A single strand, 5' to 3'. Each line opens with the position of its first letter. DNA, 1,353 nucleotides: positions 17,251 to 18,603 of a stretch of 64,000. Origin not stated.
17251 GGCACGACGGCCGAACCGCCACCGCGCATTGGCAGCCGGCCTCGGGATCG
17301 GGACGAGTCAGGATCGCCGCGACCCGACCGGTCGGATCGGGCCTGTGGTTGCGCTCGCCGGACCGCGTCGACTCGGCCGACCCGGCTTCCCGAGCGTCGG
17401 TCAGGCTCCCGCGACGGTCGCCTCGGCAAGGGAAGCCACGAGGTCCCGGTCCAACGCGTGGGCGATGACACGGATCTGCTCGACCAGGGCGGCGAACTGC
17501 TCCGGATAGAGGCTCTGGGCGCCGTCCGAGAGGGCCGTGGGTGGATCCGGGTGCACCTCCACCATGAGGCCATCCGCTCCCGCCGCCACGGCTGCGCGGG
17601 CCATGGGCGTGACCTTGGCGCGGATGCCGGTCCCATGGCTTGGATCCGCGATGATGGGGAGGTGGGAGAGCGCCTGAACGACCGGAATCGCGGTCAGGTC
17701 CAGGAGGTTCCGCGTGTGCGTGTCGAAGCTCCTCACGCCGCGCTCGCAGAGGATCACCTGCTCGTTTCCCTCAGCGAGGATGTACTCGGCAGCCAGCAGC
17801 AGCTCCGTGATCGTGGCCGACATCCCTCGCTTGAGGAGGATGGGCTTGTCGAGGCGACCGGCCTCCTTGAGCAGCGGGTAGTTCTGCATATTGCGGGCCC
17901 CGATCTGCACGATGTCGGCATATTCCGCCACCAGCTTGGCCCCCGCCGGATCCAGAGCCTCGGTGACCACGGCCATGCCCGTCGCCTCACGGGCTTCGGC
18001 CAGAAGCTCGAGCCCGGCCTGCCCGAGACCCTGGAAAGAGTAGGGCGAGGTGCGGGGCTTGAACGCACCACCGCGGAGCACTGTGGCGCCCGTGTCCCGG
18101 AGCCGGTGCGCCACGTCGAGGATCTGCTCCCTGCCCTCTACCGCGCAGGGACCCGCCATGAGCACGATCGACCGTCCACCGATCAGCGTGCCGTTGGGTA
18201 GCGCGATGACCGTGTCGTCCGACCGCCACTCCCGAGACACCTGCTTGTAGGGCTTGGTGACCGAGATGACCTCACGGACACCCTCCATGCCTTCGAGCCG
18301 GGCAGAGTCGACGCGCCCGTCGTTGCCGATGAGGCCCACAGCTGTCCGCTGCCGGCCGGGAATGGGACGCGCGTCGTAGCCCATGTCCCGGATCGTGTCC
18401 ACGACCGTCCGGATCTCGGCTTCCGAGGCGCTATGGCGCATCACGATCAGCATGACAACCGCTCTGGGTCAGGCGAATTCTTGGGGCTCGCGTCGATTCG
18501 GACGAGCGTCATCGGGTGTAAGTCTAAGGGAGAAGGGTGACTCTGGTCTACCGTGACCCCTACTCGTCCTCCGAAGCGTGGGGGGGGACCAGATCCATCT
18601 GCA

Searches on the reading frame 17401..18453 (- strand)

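Call 63: search_protein_families(library=pfam, proteins=[window:17401-18453:-], max_evalue=0.001)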
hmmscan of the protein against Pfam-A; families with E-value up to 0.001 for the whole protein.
window:17401-18453:- (350 aa): 3 families
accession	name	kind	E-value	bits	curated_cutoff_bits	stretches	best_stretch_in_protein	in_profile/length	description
PF00793.26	DAHP_synth_1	-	1.8e-77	260.3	25.5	1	86-327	7-264/270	DAHP synthetase I family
PF18152.6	DAHP_snth_FXD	-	4.5e-17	62.1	27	1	1-67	1-67/67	DAHP synthase ferredoxin-like domain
PF03102.20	NeuB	-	2.4e-12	47.3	22.1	1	148-335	58-237/241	NeuB family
